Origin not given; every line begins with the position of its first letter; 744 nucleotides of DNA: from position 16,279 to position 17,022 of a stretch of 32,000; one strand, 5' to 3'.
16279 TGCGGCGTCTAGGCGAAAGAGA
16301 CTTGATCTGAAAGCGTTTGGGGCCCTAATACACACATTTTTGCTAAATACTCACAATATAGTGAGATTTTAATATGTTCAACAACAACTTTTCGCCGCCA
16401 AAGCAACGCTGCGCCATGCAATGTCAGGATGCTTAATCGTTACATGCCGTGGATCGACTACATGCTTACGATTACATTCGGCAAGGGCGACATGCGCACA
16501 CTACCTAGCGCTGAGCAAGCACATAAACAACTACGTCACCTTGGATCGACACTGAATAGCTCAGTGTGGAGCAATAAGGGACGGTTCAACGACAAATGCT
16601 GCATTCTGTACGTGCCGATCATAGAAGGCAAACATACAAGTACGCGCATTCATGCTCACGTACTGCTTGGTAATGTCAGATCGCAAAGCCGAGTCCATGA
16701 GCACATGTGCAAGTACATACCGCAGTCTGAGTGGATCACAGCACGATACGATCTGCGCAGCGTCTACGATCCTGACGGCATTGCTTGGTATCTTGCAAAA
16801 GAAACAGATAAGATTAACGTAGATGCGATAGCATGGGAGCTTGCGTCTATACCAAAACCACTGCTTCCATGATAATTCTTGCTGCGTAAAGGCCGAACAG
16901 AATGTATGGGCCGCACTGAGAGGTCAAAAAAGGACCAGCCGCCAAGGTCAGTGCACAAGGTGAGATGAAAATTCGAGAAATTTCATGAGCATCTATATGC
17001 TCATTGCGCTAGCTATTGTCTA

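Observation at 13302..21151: A 7.8-kb integrative element with a perfect 13-bp att repeat splits the 5-oxoprolinase gene at its conserved WQFW codons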

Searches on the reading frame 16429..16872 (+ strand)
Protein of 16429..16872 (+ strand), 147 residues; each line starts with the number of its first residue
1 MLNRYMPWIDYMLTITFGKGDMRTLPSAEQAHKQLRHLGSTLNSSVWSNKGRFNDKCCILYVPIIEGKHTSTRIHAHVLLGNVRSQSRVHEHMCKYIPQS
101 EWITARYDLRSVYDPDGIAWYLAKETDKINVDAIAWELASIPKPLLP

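Call 9: search_protein_families(library=pfam, max_evalue=0.01, proteins=[window:16429-16872:+])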
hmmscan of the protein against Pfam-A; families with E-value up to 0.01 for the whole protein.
window:16429-16872:+ (147 aa): 1 family
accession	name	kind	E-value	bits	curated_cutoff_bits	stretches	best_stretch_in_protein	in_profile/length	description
PF23343.2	REP_ORF2-G2P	-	0.0017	19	27.8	1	11-128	2-97/99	Replication-associated protein ORF2/G2P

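Call 63: search_protein_families(library=ncbifam, max_evalue=0.01, proteins=[window:16429-16869:+])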
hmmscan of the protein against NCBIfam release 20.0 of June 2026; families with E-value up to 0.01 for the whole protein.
window:16429-16869:+ (147 aa): 0 families

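Call 69: search_solved_structures(query=A6, max_evalue=10)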
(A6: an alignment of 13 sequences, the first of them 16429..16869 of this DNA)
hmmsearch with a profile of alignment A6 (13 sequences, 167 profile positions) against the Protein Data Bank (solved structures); distinct sequences matched with E-value up to 10: 9.
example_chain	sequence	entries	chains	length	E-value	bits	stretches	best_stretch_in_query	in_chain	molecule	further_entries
1nrj_A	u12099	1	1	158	0.11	15.2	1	32-90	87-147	Signal recognition particle receptor alpha subunit homolog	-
5jdp_A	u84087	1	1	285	0.53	13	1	25-77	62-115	Voltage-dependent anion-selective channel protein 1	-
7qi2_A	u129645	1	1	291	0.56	12.9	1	25-77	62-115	Voltage-dependent anion-selective channel protein 1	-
3emn_X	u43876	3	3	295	1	12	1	15-77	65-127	Voltage-dependent anion-selective channel protein 1 | Isoform Mt-VDAC1 of Non-selective voltage-gated ion channel VDAC1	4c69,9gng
7kuh_X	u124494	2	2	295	1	12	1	15-77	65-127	Voltage-dependent anion-selective channel protein 1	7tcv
7stl_A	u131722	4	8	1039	1.5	11.5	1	29-166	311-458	Chitin synthase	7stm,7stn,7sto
8j0o_K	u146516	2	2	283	1.7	11.3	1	25-77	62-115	Voltage-dependent anion-selective channel protein 1 | Non-selective voltage-gated ion channel VDAC1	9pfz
2k4t_A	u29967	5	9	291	1.8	11.2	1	25-77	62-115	Voltage-dependent anion-selective channel protein 1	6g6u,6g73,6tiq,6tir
5xdn_A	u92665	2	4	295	1.9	11.2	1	25-77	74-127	Voltage-dependent anion-selective channel protein 1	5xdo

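Call 72: find_homologous_proteins(query=window:16429-16869:+, max_evalue=0.001)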
Query window:16429-16869:+ (147 aa): 28 proteins with E <= 0.001 among 33 candidates.
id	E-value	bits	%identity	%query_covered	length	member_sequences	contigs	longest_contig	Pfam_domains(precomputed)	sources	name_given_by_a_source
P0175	9.8e-80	284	82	100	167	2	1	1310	-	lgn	-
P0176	6.2e-68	245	70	100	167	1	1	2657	-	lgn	-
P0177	1.1e-63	231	68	100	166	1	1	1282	-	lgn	-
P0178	8.9e-60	219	65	100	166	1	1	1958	-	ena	-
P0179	3.4e-59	217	64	100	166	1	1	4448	-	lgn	-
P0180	8.5e-58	212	60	100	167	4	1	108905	-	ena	-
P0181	1.7e-56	208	57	100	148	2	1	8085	-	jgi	-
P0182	1.8e-55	205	57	100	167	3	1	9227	-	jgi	jgi:hypothetical protein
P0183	4.0e-54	200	59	100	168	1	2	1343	-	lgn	-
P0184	6.6e-54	200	60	100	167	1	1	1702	-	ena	-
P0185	6.9e-54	200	61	100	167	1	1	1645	-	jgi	jgi:hypothetical protein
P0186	7.1e-54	200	59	100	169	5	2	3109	-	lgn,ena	-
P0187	1.5e-53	199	59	100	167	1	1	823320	-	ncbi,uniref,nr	ncbi:hypothetical protein [Leptothrix discophora]|uniref:Uncharacterized protein n=1 Tax=Leptothrix 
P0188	6.9e-52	193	57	100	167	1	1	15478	-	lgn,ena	-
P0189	5.0e-51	190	59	100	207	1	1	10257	-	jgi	jgi:hypothetical protein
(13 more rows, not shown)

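Call 75: find_encoding_contigs(protein=P0187, flank=10000, max_places=2)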
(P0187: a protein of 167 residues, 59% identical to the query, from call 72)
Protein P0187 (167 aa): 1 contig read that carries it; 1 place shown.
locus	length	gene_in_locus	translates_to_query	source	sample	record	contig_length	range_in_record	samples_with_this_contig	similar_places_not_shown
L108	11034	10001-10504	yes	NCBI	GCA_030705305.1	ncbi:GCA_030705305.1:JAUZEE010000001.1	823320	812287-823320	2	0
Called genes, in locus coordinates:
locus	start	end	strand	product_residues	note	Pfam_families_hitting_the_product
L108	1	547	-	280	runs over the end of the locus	PF04909:Amidohydro_2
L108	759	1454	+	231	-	PF03458:Gly_transporter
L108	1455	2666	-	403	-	PF01546:Peptidase_M20, PF07687:M20_dimer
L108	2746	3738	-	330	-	PF03401:TctC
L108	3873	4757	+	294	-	PF00126:HTH_1, PF03466:LysR_substrate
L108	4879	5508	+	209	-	PF00255:GSHPx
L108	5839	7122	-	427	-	PF01555:N6_N4_Mtase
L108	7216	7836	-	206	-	PF01555:N6_N4_Mtase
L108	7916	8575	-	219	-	-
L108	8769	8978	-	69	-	-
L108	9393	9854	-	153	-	PF20346:DUF6641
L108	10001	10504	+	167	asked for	-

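Call 80: predict_structure(alignment_id=A8)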
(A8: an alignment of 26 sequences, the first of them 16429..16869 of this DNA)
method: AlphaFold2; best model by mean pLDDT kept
length: 147 residues; sequences in the alignment: 26
mean_pLDDT: 78.2   pTM: 0.77
mean pLDDT of the five models: 78.2, 66.9, 56.6, 47.1, 44.4
residues with pLDDT >= 90: 33; 70-90: 72; 50-70: 38; < 50: 4
segments of 3 or more residues with pLDDT < 50: 127-130
pLDDT, mean of each block of 10 residues (from residue 1): 76 87 82 91 74 70 75 80 88 93 89 65 53 75 74
secondary structure, 60 per line:
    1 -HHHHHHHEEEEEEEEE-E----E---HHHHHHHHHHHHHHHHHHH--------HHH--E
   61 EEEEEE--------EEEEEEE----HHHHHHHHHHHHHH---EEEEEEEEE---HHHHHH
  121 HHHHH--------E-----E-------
elements in order: H2-8 E9-17 H28-46 E60-66 E75-81 H86-99 E103-111 H115-125
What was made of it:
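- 16429..16872 (+): Small HUH Rep-like protein (147 aa), intact. AF2 model pLDDT 78 (call 80).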

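Call 82: fold_search(model_id=the predicted structure, library=pdb)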
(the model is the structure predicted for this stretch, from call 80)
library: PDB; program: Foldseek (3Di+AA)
matches with E <= 10: 1161; with E <= 0.001: 0
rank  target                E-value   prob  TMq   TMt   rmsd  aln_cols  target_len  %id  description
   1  8h56_A                5.4e-03  0.99  0.38  0.36   5.0       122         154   14  Crystal structure of Rep' of porcine circovirus type 2 (released 2023-05-24)
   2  6we0_A                1.3e-02  0.92  0.37  0.43   7.9       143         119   10  Wheat dwarf virus Rep domain complexed with a single-stranded DNA 10-mer comprising the cleavage site (released 2020-12-16)
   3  7bfg_A                1.4e-02  0.99  0.40  0.60   4.8       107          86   11  Circular permutant of ribosomal protein S6, P54-55 truncated, V37A mutant. (released 2022-07-13)
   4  7bff_B                1.8e-02  0.99  0.40  0.62   4.8       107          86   11  Circular permutant of ribosomal protein S6, P54-55 truncated, I25A mutant. (released 2022-07-13)
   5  7b90_A                2.0e-02  0.97  0.38  0.57   5.0       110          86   12  Circular permutant of ribosomal protein S6, P54-55 truncated, I8A mutant (released 2022-06-08)
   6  2f4f_A                2.0e-02  0.80  0.35  0.38  10.3       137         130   13  Crystal structure of IS200 transposase (released 2005-12-13)
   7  7b8v_A                2.3e-02  0.98  0.38  0.59   4.5       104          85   12  Circular permutant of ribosomal protein S6, P54-55 (released 2022-01-12)
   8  7bff_D                2.5e-02  0.96  0.36  0.56   5.1       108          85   12  Circular permutant of ribosomal protein S6, P54-55 truncated, I25A mutant. (released 2022-07-13)
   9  7bfe_C                2.8e-02  0.97  0.39  0.59   4.7       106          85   11  Circular permutant of ribosomal protein S6, P54-55 truncated, L21A mutant. (released 2022-07-13)
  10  3opk_A                2.9e-02  0.84  0.35  0.46   7.7       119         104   12  Crystal structure of divalent-cation tolerance protein CutA from Salmonella enterica subsp. enterica serovar Typhimuri (released 2010-10-06)
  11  7l85_A                3.3e-02  0.69  0.33  0.42  10.8       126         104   15  Designed tetrahedral nanoparticle T33-31 presenting BG505 SOSIP trimers (released 2021-08-04)
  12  7bfe_B                3.5e-02  0.98  0.40  0.62   4.8       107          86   11  Circular permutant of ribosomal protein S6, P54-55 truncated, L21A mutant. (released 2022-07-13)
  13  7bff_A                3.5e-02  0.95  0.37  0.58   5.1       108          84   12  Circular permutant of ribosomal protein S6, P54-55 truncated, I25A mutant. (released 2022-07-13)
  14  3hd2                  3.5e-02  0.85  0.36  0.34   6.1       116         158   15  Crystal structure of E. coli HPPK(Q50A) in complex with MgAMPCPP and pterin (released 2010-05-19)
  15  1vhf                  3.5e-02  0.66  0.31  0.41  10.2       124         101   10  Crystal structure of periplasmic divalent cation tolerance protein (released 2003-12-30)
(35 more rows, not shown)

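Call 92: find_related_loci(query=A6, collection=viral_contigs, flank=8000)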
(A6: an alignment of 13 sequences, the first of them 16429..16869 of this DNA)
Query A6 (147 aa) in viral_contigs; peptide patterns used: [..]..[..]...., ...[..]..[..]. (x = any residue, [..] = any of these).
15 stretches matched a pattern, but none encodes a relative of the query by tblastn (E <= 1e-3).

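Call 109: fold_search(model_id=the predicted structure, library=viral)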
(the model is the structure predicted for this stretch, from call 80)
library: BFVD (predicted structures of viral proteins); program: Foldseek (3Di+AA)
matches with E <= 10: 1302; with E <= 0.001: 3
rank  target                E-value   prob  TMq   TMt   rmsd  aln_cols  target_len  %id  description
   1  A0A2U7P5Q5            3.8e-04  1.00  0.43  0.17   6.2       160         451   19  (no name in the UniProt tables at hand)
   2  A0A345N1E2            4.8e-04  1.00  0.53  0.33   4.1       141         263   20  (no name in the UniProt tables at hand)
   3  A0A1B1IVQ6            9.3e-04  1.00  0.53  0.61   4.0       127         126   16  (no name in the UniProt tables at hand)
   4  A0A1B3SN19            1.2e-03  1.00  0.43  0.35   5.1       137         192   18  Uncharacterized protein [Sulfolobus islandicus rod-shaped virus 3]
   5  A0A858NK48            1.4e-03  1.00  0.57  0.35   4.5       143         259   12  (no name in the UniProt tables at hand)
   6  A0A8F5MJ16            1.7e-03  1.00  0.54  0.25   4.2       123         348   17  Replication initiator protein [Microvirus mar36]
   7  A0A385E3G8            2.0e-03  1.00  0.54  0.36   5.3       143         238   17  (no name in the UniProt tables at hand)
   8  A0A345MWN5            2.0e-03  0.99  0.43  0.31   6.9       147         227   18  (no name in the UniProt tables at hand)
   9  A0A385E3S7            2.2e-03  1.00  0.49  0.40   6.2       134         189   15  (no name in the UniProt tables at hand)
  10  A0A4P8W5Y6            2.8e-03  1.00  0.51  0.19   5.9       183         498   14  (no name in the UniProt tables at hand)
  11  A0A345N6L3            2.9e-03  0.99  0.49  0.38   6.7       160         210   14  (no name in the UniProt tables at hand)
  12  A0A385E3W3            3.1e-03  1.00  0.47  0.34   6.8       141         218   13  (no name in the UniProt tables at hand)
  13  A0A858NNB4            3.3e-03  0.99  0.45  0.24   6.5       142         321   17  (no name in the UniProt tables at hand)
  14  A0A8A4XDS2            3.5e-03  1.00  0.49  0.12   3.8       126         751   13  Nonstructural protein [Phylloscopus proregulus Ichthamaparvovirus]
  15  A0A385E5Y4            4.0e-03  1.00  0.49  0.49   5.6       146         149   16  (no name in the UniProt tables at hand)
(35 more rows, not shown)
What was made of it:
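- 16429..16872 (+): Foldseek best hits are circovirus, geminivirus and microvirus Rep and IS200 TnpA (calls 82, 109).
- On HUH rolling-circle Rep superfamily: BFVD hits are viral Reps, E 4e-4, TM up to 0.57 (calls 82, 109).
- The Rep-like protein's best fold matches are viral Reps (calls 82, 109).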
